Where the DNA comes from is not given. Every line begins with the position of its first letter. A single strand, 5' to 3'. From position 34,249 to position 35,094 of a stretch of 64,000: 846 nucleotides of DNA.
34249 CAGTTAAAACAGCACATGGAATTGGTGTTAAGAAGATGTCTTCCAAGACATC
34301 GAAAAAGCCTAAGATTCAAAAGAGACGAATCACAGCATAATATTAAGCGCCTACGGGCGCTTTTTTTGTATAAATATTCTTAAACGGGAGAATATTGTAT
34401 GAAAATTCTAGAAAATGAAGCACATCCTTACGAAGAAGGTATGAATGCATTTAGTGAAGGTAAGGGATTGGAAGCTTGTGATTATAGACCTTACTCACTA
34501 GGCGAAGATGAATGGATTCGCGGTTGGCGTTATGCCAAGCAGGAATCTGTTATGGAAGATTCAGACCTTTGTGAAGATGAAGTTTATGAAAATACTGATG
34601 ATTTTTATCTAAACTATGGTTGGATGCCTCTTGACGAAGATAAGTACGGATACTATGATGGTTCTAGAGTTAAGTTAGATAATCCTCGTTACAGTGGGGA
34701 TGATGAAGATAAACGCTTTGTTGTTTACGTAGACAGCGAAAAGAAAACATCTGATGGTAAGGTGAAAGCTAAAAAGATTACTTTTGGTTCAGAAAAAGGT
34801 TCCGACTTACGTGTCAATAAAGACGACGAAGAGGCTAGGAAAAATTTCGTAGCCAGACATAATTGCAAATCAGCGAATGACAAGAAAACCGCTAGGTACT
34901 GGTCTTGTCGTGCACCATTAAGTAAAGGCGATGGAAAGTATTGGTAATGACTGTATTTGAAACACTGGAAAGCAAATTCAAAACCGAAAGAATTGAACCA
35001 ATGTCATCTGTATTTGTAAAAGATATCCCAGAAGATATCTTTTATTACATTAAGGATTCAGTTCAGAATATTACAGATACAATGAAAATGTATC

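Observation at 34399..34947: Late-expressed ribosome-modulation-factor-like domain fused to a Cys/Trp basic domain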

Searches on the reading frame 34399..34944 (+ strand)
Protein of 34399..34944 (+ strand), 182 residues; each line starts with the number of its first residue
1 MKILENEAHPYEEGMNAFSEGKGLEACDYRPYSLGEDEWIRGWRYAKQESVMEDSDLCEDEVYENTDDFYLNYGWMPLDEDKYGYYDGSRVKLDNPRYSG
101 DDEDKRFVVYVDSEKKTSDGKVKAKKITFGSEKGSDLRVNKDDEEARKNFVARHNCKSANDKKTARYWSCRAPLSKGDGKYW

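Call 3: search_protein_families(library=pfam, proteins=[window:34399-34944:+], max_evalue=1)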
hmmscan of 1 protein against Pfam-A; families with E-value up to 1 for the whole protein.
window:34399-34944:+ (182 aa): 2 families
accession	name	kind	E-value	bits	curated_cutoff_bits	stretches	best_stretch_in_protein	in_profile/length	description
PF04957.18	RMF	-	0.0015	19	27.9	1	10-48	12-50/53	Ribosome modulation factor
PF19058.5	DUF5754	-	0.25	11.8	27.4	1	102-154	8-49/49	Family of unknown function (DUF5754)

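Call 4: search_protein_families(library=phrogs, proteins=[window:34399-34944:+], max_evalue=0.1)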
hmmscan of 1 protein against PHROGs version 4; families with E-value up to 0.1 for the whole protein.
window:34399-34944:+ (182 aa): 1 family
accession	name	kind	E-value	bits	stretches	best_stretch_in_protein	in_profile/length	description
phrog_7595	-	unknown function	1.9e-08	35.6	1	87-171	11-93/96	-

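Call 5: search_solved_structures(query=window:34399-34944:+, max_evalue=10, show_alignments=3)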
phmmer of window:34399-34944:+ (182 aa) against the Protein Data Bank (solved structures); distinct sequences matched with E-value up to 10: 55.
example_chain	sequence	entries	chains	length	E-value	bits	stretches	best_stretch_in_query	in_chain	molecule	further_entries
9mge_F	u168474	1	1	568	0.048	16.7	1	40-103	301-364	Outer membrane protein assembly factor BamA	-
4c4v_B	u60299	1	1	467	0.097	15.7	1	41-102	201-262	OUTER MEMBRANE PROTEIN ASSEMBLY FACTOR BAMA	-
4c4v_A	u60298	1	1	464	0.098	15.7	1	41-102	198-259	OUTER MEMBRANE PROTEIN ASSEMBLY FACTOR BAMA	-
7p1c_A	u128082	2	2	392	0.099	15.7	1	40-102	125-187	Outer membrane protein assembly factor BamA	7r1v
9co2_A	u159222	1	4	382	0.11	15.6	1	40-102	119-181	Outer membrane protein assembly factor BamA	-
4n75_A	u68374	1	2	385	0.11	15.5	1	40-102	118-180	Outer membrane protein assembly factor BamA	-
9cs0_A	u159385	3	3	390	0.11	15.5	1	40-102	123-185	Outer membrane protein assembly factor BamA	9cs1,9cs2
6qgw_A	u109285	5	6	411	0.12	15.4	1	40-102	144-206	Outer membrane protein assembly factor BamA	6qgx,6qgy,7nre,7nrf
6fsu_A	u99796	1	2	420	0.13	15.4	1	40-102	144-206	Outer membrane protein assembly factor BamA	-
8bnz_A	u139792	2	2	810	0.17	14.9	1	41-102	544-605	Outer membrane protein assembly factor BamA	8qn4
7ye4_A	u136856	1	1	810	0.17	14.9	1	41-102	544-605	Outer membrane protein assembly factor BamA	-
8adg_A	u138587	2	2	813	0.17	14.9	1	41-102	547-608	Outer membrane protein assembly factor BamA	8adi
5ljo_A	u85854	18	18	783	0.17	14.9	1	41-102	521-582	Outer membrane protein assembly factor BamA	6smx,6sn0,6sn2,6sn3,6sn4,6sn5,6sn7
9p1u_A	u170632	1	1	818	0.17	14.9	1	41-102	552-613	Outer membrane protein assembly factor BamA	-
6v05_A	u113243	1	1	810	0.17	14.9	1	41-102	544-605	Outer membrane protein assembly factor BamA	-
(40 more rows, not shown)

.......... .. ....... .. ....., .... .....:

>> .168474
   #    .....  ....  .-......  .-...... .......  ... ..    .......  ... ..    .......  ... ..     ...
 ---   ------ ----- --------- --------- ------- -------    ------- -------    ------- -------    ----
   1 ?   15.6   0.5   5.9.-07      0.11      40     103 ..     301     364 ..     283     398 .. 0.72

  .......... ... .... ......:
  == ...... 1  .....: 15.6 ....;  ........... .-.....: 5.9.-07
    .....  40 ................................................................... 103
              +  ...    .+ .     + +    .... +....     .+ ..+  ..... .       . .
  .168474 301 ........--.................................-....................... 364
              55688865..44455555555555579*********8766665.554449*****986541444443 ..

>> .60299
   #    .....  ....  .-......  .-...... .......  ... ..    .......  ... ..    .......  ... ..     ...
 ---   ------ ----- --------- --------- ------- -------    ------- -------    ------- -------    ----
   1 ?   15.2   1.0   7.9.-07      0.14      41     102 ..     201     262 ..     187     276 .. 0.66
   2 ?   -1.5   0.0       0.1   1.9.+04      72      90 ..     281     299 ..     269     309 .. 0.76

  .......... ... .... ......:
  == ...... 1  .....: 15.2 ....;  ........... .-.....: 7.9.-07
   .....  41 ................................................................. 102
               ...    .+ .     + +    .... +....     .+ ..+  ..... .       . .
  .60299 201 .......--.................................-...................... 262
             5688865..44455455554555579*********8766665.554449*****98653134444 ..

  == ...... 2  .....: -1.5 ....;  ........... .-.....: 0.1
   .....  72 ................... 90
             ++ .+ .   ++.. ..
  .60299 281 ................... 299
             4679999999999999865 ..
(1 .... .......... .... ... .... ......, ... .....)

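Call 6: search_protein_families(library=ncbifam, proteins=[window:34399-34944:+], max_evalue=1)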
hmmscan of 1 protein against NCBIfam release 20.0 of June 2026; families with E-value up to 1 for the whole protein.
window:34399-34944:+ (182 aa): 3 families
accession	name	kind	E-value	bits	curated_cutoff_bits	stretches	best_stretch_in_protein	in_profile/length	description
NF041886.1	Rmf_CrpP_fam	subfamily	0.00012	21.5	28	1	12-46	4-38/39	Rmf/CrpP family protein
NF011162.1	PRK14563.1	equivalog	0.0075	16.1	40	1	9-48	8-46/47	ribosome modulation factor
NF041887.1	Rmf_like_phage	equivalog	0.031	13.7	40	1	12-46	7-41/43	Rmf/CrpP fold protein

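Call 8: search_dna_similar(query=window:34399-34944:+, collection=phages, mode=protein, max_rows=40, max_evalue=0.001)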
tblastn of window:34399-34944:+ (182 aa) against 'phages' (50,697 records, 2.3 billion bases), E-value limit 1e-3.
Records with a match: 25; places in all: 25; records where one place covers at least 80% of the query: 4.
Best place of each record, by identity: <60% 25.
By first word of the organism name: Roseobacter 7; Pelagibacter 5; Flavobacterium 4; Methylophilales 4; Tenacibaculum 2; Nitrosopumilaceae 2; Phage 1.
By host as written in the record: Flavobacterium sp. LMO8 4; Methylophilales_sp._H5P1 4; - 3; Candidatus Pelagibacter ubique HTCC1062 2; Candidatus Pelagibacter sp H2P3alpha 2; Rhodobacteraceae bacterium FZCC0040 2; Roseobacter sp. FZCC0083 2; Tenacibaculum sp. 2; and 4 more.
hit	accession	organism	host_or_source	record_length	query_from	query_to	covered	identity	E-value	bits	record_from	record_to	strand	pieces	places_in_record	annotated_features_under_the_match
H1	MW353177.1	Flavobacterium phage vB_FspM_immuto_13-6C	Flavobacterium sp. LMO8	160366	24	182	87%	29.4%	1e-7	56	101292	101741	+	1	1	hypothetical protein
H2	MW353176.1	Flavobacterium phage vB_FspM_immuto_3-5A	Flavobacterium sp. LMO8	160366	24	182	87%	29.4%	1e-7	56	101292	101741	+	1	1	hypothetical protein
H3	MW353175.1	Flavobacterium phage vB_FspM_immuto_2-6A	Flavobacterium sp. LMO8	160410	24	182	87%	29.4%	1e-7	56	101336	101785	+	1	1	hypothetical protein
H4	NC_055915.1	Flavobacterium phage vB_FspM_immuto_2-6A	Flavobacterium sp. LMO8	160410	24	182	87%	29.4%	1e-7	56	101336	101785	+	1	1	hypothetical protein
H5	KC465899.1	Pelagibacter phage HTVC008M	Candidatus Pelagibacter ubique HTCC1062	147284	72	170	54%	41.4%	5e-10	63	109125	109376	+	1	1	hypothetical protein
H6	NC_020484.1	Pelagibacter phage HTVC008M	Candidatus Pelagibacter ubique HTCC1062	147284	72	170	54%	41.4%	5e-10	63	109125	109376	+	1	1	hypothetical protein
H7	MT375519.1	Pelagibacter phage Aegir EXVC013S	Candidatus Pelagibacter sp H2P3alpha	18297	68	171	57%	38.7%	9e-8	57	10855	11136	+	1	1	hypothetical protein (x2)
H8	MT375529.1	Pelagibacter phage Kolga EXVC016S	Candidatus Pelagibacter sp H2P3alpha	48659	68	171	57%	38.7%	9e-8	57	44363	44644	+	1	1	hypothetical protein (x2)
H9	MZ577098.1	Methylophilales phage Melnitz-3 EXVC039M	Methylophilales_sp._H5P1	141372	86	182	53%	40.4%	2e-10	64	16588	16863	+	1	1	hypothetical protein (x2)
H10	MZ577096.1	Methylophilales phage Melnitz-2 EXVC040M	Methylophilales_sp._H5P1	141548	86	182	53%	40.4%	2e-10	64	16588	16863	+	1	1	hypothetical protein (x2)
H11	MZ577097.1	Methylophilales phage Melnitz EXVC044M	Methylophilales_sp._H5P1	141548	86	182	53%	40.4%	2e-10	64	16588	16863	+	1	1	hypothetical protein (x2)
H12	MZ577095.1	Methylophilales phage Melnitz-1 EXVC043M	Methylophilales_sp._H5P1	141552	86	182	53%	40.4%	2e-10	64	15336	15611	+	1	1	hypothetical protein (x2)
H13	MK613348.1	Roseobacter phage CRP-6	Rhodobacteraceae bacterium FZCC0042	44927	76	171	53%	38.5%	2e-9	62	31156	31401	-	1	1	hypothetical protein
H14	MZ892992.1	Roseobacter phage CRP-738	Rhodobacteraceae bacterium FZCC0089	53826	87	171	47%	43.5%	5e-8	57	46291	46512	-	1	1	hypothetical protein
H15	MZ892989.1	Roseobacter phage CRP-235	Rhodobacteraceae bacterium FZCC0040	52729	80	171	51%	40.2%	3e-7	55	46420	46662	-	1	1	hypothetical protein (x2)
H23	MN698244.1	Pelagibacter phage HTVC106P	Candidatus Pelagibacter sp. HTCC7211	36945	87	171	47%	37.6%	1e-4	47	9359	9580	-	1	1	hypothetical protein | peptidase M15A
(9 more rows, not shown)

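Call 11: find_homologous_proteins(query=window:34399-34944:+, max_evalue=0.001)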
Query window:34399-34944:+ (182 aa): 16 proteins with E <= 0.001 among 49 candidates. Only proteins of 100 to 319 residues were searched: fused or split forms outside these lengths cannot appear, so this answer is no evidence that the protein stands alone or is whole; lengths 'longer' or 'shorter' looks for them.
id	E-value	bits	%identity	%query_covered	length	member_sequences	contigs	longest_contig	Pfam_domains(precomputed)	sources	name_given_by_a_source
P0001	2.7e-118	411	99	100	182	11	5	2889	-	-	-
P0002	6.1e-99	348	82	100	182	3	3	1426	-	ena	-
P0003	1.1e-94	334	80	100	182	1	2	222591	-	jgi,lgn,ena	-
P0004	3.6e-87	309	75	100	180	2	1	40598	-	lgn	-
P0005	5.2e-77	276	67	100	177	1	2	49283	PF04957.19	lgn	-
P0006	1.9e-49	186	54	100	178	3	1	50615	-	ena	-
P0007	4.2e-39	152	51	95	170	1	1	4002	-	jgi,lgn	-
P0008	1.0e-37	148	48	100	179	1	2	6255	PF04957.19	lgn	-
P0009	2.0e-37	147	47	95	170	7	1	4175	-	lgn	-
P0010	1.8e-19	88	50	52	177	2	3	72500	-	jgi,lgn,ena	jgi:hypothetical protein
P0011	2.3e-19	88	51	55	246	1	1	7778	-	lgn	-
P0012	1.5e-7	49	37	69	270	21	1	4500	-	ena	-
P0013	1.7e-7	49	43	47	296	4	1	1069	-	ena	-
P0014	2.2e-7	49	44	47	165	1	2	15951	-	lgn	-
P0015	3.6e-7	48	47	47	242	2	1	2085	-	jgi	-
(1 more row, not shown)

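Call 16: search_protein_families(library=pfam, alignment_id=A1, max_evalue=1)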
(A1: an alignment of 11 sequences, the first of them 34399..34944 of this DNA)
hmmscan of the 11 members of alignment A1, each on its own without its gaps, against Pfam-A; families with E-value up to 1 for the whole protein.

A. member 1, window:34399-34944:+ (182 aa): 2 families
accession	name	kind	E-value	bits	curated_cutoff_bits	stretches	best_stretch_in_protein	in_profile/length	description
PF04957.18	RMF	-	0.0015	19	27.9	1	10-48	12-50/53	Ribosome modulation factor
PF19058.5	DUF5754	-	0.25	11.8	27.4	1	102-154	8-49/49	Family of unknown function (DUF5754)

B. families by the number of members that match (of 11 scanned): 3 families
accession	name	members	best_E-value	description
PF04957.18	RMF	7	3e-06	Ribosome modulation factor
PF08458.16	PH_2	1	0.15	Plant pleckstrin homology-like region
PF19058.5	DUF5754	1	0.25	Family of unknown function (DUF5754)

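Call 21: search_protein_representatives(protein=window:34399-34944:+)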
Query: 182 residues. Proteins with E-value up to 0.001 (for the whole library): 2364; up to 1e-10: 132; up to 1e-30: 3. The best 150 are listed.
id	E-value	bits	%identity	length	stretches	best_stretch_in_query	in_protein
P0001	8.5e-119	410.7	99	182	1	1-182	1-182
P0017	3.1e-37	144.6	51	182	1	13-182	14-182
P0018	1.5e-33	132.6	48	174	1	11-182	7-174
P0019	8.2e-30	120.4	45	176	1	9-182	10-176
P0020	2.2e-29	119.0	49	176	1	12-182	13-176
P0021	6.3e-29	117.5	47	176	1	11-179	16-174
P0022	3.3e-26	108.7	43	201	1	9-181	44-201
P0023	4.2e-23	98.5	65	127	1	103-182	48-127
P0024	1.3e-22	96.9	38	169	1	22-180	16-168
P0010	5.8e-20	88.3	55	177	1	77-171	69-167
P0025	1.6e-19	86.8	47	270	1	65-171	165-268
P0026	3.6e-19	85.7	40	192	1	21-172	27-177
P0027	1.0e-18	84.2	58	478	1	78-172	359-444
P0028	1.1e-16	77.6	60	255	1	78-172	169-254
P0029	2.0e-16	76.7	47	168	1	49-171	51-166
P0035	7.2e-15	71.6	45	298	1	54-171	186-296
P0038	2.6e-14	69.8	52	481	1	84-172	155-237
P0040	3.9e-14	69.3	51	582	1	85-171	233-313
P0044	5.0e-14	68.9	41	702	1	50-173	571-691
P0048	7.2e-14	68.4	45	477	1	51-171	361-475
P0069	1.4e-12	64.2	52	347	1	80-178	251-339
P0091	5.3e-12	62.3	41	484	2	34-171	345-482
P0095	6.9e-12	61.9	53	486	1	77-178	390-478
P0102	1.2e-11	61.2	51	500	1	84-177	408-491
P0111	2.6e-11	60.0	44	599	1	62-171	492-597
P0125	5.2e-11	59.0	38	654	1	49-172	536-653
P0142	9.0e-11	58.3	41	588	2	64-171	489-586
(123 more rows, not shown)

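Call 22: search_protein_families(library=pfam, proteins=[P0027, P0040, P0044, P0038, P0125, P0111, P0102, P0095, P0142, P0091], max_evalue=0.01)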
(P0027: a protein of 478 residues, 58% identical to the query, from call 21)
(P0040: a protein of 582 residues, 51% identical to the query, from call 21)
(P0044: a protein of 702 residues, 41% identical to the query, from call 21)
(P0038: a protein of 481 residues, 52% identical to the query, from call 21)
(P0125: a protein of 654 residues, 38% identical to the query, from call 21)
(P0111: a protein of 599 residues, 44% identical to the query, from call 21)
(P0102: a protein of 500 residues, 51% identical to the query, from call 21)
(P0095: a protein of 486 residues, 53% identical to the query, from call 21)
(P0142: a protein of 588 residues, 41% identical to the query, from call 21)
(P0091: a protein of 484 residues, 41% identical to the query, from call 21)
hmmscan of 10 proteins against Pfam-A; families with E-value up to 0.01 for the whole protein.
P0027 (478 aa): 0 families

P0040 (582 aa): 0 families

P0044 (702 aa): 0 families

P0038 (481 aa): 1 family
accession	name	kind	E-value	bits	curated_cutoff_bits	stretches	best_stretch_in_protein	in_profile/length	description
PF21906.2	NrtR_WHD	-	0.0034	17.9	27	0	378-399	18-39/61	NrtR DNA-binding winged helix domain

P0125 (654 aa): 0 families

P0111 (599 aa): 0 families

P0102 (500 aa): 0 families

P0095 (486 aa): 1 family
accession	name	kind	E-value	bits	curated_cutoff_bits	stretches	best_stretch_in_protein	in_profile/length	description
PF11684.13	DUF3280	-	0.0093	16.7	30.1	0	30-116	26-110/138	Protein of unknown function (DUF2380)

P0142 (588 aa): 1 family
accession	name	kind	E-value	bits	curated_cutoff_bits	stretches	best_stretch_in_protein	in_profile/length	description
PF19058.5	DUF5754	-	4e-05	24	27.4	1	523-569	4-49/49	Family of unknown function (DUF5754)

P0091 (484 aa): 0 families

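Call 31: predict_structure(alignment_id=A4)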
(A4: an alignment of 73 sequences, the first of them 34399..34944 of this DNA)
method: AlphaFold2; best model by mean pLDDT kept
length: 182 residues; sequences in the alignment: 73
mean_pLDDT: 84.6   pTM: 0.57
mean pLDDT of the five models: 84.6, 84.2, 82.8, 81.6, 77.9
residues with pLDDT >= 90: 91; 70-90: 63; 50-70: 27; < 50: 1
segments of 3 or more residues with pLDDT < 50: none
pLDDT, mean of each block of 10 residues (from residue 1): 78 95 93 89 88 57 84 68 89 91 90 94 94 84 86 91 93 65 65
secondary structure, 60 per line:
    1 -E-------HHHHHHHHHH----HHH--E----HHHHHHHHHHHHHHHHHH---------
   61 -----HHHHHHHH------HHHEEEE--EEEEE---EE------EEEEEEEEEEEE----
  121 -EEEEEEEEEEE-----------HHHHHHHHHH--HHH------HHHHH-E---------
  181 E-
elements in order: H10-19 H34-51 H66-73 E83-86 E89-93 E105-116 E122-132 H144-153 H165-169

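Call 35: fold_search(model_id=the predicted structure, library=pdb)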
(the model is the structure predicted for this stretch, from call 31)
No match with E <= 0.001 here; weaker rows may still be real.
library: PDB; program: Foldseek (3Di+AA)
matches with E <= 10: 479; with E <= 0.001: 0
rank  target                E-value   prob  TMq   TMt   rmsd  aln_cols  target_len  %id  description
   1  9iot_y                4.7e-01  0.90  0.22  0.66   3.6        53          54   23  Cryo-EM structure of Escherichia coli hibernating ribosome with RNase I mutant (released 2025-07-30)
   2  3lhc                  5.6e-01  0.08  0.10  0.15  11.8        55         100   18  Crystal structure of cyanovirin-n swapping domain b mutant (released 2010-02-09)
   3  7zgj_B                8.1e-01  0.09  0.20  0.04  19.1       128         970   11  Trypanosoma brucei gambiense ISG65 in complex with human complement component C3 (released 2023-04-05)
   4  6ru5_B                9.2e-01  0.08  0.19  0.04  18.0       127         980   13  human complement C3 in complex with the hC3Nb1 nanobody (released 2019-08-21)
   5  8fn6_2                9.8e-01  0.02  0.09  0.05  16.9       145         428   14  Cryo-EM structure of RNase-untreated RESC-A in trypanosomal RNA editing (released 2023-07-19)
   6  2jrm_MODEL_1_A        1.6e+00  0.80  0.25  0.68   1.8        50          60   28  Solution NMR structure of ribosome modulation factor VP1593 from Vibrio parahaemolyticus. Northeast Structural (released 2007-07-17)
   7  2a73_B                1.7e+00  0.05  0.16  0.04  19.0       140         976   11  Human Complement Component C3 (released 2005-09-27)
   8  8cem_B                1.7e+00  0.04  0.17  0.04  19.1       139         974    9  Structure of bovine native C3, re-refinement (released 2023-04-05)
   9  5oki_D                1.8e+00  0.01  0.08  0.10  13.6        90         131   11  Crystal structure of the Ctf18-1-8 module from Ctf18-RFC in complex with a 63 kDa fragment of DNA Polymerase epsilon (released 2017-12-20)
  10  5isr                  1.9e+00  0.07  0.13  0.16  10.1        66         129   11  Crystal structure of Staphylococcal nuclease variant Delta+PHS L38E at cryogenic temperature (released 2016-03-23)
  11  7cce_A                1.9e+00  0.04  0.12  0.13   6.0        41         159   24  crystal structure of Arabidopsis AIPP3 BAH domain in complex with an H3K27me3 peptide (released 2020-12-16)
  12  7u2r                  1.9e+00  0.04  0.15  0.12  16.1       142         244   13  Structure of Paenibacillus sp. J14 Apyc1 (released 2022-04-20)
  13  9u62_D                1.9e+00  0.04  0.15  0.04  18.9       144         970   12  AP pathways C3 convertase C3bBbP and C3 complex (released 2026-01-14)
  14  1k0s_MODEL_1_A        2.1e+00  0.02  0.07  0.08  13.3        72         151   12  Solution structure of the chemotaxis protein CheW from the thermophilic organism Thermotoga maritima (released 2002-02-06)
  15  4kta                  2.2e+00  0.06  0.13  0.17  10.1        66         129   11  Crystal structure of Staphylococcal nuclease variant Delta+PHS R105Q at cryogenic temperatures (released 2013-06-12)
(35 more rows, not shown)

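Call 58: get_annotated_region(hit=H1, flank=4000)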
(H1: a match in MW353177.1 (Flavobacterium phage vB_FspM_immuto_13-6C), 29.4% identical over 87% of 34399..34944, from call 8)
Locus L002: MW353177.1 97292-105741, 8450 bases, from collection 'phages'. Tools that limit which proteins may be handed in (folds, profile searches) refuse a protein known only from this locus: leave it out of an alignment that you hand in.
description: Flavobacterium phage vB_FspM_immuto_13-6C, complete genome.
organism: Flavobacterium phage vB_FspM_immuto_13-6C (NCBI taxid 2801476)
taxonomy: Viruses; Duplodnaviria; Heunggongvirae; Uroviricota; Caudoviricetes; Immutovirus
host: Flavobacterium sp. LMO8; source: Baltic Sea mesocosm; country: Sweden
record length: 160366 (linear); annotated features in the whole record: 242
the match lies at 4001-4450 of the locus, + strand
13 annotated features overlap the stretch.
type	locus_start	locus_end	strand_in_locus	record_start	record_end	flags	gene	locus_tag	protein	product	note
CDS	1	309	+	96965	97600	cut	-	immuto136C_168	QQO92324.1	hypothetical protein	-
CDS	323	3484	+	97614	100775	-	-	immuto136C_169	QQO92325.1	tail spike protein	-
CDS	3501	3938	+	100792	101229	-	-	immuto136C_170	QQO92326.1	NAD synthetase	-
CDS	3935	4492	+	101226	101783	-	-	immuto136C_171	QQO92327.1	hypothetical protein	-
CDS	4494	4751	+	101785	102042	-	-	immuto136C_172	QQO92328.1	hypothetical protein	-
CDS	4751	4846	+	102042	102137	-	-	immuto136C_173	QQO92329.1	hypothetical protein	-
CDS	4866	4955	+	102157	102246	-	-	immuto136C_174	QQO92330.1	hypothetical protein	-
CDS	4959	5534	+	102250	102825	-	-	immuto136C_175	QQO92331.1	hypothetical protein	-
CDS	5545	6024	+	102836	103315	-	-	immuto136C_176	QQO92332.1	hypothetical protein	-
CDS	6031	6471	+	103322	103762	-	-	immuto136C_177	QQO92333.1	hypothetical protein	-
CDS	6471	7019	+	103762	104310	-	-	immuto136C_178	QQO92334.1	hypothetical protein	-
CDS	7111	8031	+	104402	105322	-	-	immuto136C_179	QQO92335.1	DNA primase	DNA primase, DnaG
CDS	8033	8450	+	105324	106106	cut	-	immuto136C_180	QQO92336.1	exonuclease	-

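Call 59: get_annotated_region(hit=H5, flank=4000)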
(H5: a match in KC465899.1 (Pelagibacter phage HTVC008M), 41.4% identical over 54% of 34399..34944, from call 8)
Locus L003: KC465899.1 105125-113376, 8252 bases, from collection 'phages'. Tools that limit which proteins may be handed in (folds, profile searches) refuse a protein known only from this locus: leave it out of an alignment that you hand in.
description: Pelagibacter phage HTVC008M, complete genome.
organism: Pelagibacter phage HTVC008M (NCBI taxid 1283076)
taxonomy: Viruses; Duplodnaviria; Heunggongvirae; Uroviricota; Caudoviricetes; Kyanoviridae
host: Candidatus Pelagibacter ubique HTCC1062; source: -; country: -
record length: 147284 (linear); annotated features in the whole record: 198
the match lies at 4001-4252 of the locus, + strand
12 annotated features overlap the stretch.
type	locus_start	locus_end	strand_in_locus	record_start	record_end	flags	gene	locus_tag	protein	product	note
CDS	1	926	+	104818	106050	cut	-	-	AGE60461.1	hypothetical protein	-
CDS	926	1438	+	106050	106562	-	-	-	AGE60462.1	hypothetical protein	-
CDS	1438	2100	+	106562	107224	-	-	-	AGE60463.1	hypothetical protein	-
CDS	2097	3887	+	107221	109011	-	-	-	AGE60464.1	hypothetical protein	-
CDS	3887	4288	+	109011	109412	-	-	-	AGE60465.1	hypothetical protein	-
CDS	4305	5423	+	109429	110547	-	-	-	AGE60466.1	hypothetical protein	-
CDS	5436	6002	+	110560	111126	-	-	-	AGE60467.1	hypothetical protein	-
CDS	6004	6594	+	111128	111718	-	-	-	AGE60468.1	hypothetical protein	-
CDS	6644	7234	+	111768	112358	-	-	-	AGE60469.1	S-layer domain protein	-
CDS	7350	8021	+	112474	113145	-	-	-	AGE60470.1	hypothetical protein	-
CDS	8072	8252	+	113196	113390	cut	-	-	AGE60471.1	hypothetical protein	-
CDS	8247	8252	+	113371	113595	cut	-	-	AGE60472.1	hypothetical protein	-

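Call 60: get_annotated_region(hit=H13, flank=4000)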
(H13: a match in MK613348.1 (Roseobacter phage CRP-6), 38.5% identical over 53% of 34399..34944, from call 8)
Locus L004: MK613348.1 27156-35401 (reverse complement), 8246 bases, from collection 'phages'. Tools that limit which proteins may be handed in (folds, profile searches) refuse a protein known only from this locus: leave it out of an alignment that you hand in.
description: Roseobacter phage CRP-6, complete genome.
organism: Roseobacter phage CRP-6 (NCBI taxid 2559285)
taxonomy: Viruses; Duplodnaviria; Heunggongvirae; Uroviricota; Caudoviricetes
host: Rhodobacteraceae bacterium FZCC0042; source: East Sea of China; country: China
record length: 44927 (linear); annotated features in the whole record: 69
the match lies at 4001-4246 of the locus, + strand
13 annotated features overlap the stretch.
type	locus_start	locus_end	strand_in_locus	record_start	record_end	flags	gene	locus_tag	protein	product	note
CDS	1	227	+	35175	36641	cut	-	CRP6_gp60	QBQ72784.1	putative tail fiber protein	-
CDS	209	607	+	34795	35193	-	-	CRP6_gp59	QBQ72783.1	putative tail protein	-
CDS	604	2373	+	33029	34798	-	-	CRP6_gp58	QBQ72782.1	hypothetical protein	-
CDS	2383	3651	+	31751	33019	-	-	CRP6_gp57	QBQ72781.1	hypothetical protein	-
CDS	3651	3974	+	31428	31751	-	-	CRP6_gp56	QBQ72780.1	hypothetical protein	-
CDS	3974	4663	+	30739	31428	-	-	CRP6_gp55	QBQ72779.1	hypothetical protein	-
CDS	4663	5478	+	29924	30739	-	-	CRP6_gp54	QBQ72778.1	hypothetical protein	-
CDS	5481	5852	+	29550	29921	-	-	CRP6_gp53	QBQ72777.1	hypothetical protein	-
CDS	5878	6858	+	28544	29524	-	-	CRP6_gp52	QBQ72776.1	capsid protein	-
CDS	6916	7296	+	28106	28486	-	-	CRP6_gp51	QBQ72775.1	hypothetical protein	-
CDS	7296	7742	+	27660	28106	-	-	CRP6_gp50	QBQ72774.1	hypothetical protein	-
CDS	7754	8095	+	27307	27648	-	-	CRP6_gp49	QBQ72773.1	hypothetical protein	-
CDS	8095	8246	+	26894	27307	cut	-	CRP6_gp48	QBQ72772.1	hypothetical protein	-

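Call 64: get_annotated_region(hit=H14, flank=3500)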
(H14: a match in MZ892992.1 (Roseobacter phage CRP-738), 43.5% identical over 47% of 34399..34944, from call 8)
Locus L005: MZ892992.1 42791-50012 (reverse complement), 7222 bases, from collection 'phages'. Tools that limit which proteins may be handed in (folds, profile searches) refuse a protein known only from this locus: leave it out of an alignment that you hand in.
description: Roseobacter phage CRP-738, complete genome.
organism: Roseobacter phage CRP-738 (NCBI taxid 2873409)
taxonomy: Viruses; Duplodnaviria; Heunggongvirae; Uroviricota; Caudoviricetes
host: Rhodobacteraceae bacterium FZCC0089; source: seawater; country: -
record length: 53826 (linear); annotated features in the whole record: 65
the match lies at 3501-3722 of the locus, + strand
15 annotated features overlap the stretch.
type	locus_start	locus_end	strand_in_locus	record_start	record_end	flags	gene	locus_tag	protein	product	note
CDS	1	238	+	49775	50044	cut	-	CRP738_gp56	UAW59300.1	hypothetical protein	-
CDS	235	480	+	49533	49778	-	-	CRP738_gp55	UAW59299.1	hypothetical protein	-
CDS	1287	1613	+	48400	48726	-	-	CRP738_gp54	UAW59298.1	hypothetical protein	-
CDS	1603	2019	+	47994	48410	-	-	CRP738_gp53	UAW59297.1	putative endonuclease VII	-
CDS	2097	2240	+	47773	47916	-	-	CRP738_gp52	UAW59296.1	hypothetical protein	-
CDS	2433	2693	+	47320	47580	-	-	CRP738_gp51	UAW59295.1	hypothetical protein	-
CDS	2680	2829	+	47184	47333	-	-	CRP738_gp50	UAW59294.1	hypothetical protein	-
CDS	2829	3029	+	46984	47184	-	-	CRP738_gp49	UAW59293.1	hypothetical protein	-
CDS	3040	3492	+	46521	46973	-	-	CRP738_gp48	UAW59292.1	hypothetical protein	-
CDS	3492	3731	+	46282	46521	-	-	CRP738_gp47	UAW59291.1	hypothetical protein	-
CDS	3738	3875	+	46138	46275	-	-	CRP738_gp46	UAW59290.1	hypothetical protein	-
CDS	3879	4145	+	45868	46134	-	-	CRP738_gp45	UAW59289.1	hypothetical protein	-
CDS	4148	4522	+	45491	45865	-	-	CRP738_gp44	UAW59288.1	putative terminase small subunit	-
CDS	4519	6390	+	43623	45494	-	-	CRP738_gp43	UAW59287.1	terminase large subunit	-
CDS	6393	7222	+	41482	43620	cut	-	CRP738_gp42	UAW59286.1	putative portal protein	-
